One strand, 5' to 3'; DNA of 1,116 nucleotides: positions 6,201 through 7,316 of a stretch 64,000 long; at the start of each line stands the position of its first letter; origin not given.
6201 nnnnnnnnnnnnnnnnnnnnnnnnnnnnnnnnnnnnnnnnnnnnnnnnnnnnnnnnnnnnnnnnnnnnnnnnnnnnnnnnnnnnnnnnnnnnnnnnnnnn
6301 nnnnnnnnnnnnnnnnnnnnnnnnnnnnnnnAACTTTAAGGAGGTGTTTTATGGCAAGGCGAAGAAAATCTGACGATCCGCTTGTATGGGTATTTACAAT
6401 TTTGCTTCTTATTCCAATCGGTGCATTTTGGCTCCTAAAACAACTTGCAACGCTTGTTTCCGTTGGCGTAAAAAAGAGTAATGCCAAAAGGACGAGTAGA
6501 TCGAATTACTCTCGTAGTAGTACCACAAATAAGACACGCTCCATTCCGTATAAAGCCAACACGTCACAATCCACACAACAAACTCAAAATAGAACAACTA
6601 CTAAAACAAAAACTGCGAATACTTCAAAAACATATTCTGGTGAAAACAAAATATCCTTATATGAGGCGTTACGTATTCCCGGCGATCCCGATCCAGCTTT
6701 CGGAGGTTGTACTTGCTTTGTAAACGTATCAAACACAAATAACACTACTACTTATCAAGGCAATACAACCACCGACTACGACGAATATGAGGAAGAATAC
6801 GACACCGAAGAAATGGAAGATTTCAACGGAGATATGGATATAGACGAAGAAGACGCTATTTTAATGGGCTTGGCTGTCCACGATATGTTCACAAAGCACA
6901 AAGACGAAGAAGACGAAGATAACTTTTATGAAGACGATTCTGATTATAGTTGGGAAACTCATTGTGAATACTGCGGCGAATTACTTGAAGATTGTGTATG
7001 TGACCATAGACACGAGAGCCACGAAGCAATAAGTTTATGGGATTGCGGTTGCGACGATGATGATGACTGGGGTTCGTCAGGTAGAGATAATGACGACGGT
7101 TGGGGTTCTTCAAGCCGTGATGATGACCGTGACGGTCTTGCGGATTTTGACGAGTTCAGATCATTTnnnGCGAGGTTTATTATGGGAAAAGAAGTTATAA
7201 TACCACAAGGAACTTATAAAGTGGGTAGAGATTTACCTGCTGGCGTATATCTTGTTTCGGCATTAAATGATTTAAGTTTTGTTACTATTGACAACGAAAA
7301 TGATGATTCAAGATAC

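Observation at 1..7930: Six-gene operon built around a type III R-M pair with three or four non-canonical partners: candidate undescribed defence module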

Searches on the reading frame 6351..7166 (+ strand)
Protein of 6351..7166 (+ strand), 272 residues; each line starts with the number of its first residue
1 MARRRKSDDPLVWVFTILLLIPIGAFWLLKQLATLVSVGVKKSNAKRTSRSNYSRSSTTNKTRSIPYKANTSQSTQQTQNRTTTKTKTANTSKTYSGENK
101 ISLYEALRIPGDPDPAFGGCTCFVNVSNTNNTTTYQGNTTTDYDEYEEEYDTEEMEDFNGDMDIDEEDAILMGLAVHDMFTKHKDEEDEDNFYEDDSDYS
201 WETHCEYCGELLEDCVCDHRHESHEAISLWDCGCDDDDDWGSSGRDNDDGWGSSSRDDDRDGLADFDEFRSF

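Call 3: search_protein_families(library=pfam, proteins=[window:6351-7166:+], max_evalue=0.01)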
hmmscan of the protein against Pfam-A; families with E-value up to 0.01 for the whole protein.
window:6351-7166:+ (272 aa): 1 family
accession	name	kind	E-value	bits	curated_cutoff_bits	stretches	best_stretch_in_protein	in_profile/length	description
PF06237.18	SLC52_ribofla_tr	-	0.0049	16.4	27.9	1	11-100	195-270/429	Solute carrier family 52, riboflavin transporter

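Call 4: search_protein_families(library=padloc, proteins=[window:6351-7166:+], max_evalue=0.01)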
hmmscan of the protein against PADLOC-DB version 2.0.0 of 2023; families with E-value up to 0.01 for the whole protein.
window:6351-7166:+ (272 aa): 0 families

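Call 17: search_protein_families(library=ncbifam, proteins=[window:6351-7166:+], max_evalue=0.01)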
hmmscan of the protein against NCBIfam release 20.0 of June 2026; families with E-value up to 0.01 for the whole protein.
window:6351-7166:+ (272 aa): 1 family
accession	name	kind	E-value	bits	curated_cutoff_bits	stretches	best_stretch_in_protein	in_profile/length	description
NF042931.1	SAG1386_EF1546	equivalog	0.0043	17.1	80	1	11-95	34-115/158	SAG1386/EF1546 family surface-associated protein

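Call 95: search_protein_families(library=phrogs, proteins=[window:6351-7166:+], max_evalue=0.01)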
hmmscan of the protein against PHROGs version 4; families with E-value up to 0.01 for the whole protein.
window:6351-7166:+ (272 aa): 0 families

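Call 117: search_protein_representatives(protein=window:6351-7166:+)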
Query: 272 residues. Proteins with E-value up to 0.001 (for the whole library): 30; up to 1e-10: 14; up to 1e-30: 6. The best 30 are listed.
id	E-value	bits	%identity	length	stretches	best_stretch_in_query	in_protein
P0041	5.2e-184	626.3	100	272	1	1-272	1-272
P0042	7.9e-64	232.1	52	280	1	4-272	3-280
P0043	1.9e-50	188.2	83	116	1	1-121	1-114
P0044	3.9e-47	177.4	51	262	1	64-272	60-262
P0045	1.4e-40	155.9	54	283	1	89-271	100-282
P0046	2.0e-31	125.8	50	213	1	6-272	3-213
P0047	6.3e-22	94.7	42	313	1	76-244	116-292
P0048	1.3e-21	93.7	45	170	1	6-156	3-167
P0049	4.5e-17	78.7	44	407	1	72-250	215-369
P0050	1.0e-16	77.5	65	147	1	184-271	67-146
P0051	9.8e-14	67.8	45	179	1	150-239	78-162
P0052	3.3e-13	66.0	48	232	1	146-246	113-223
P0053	1.0e-12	64.5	44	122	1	120-239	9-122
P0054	1.0e-10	57.9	35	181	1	1-184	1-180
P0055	1.7e-10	57.2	41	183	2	183-247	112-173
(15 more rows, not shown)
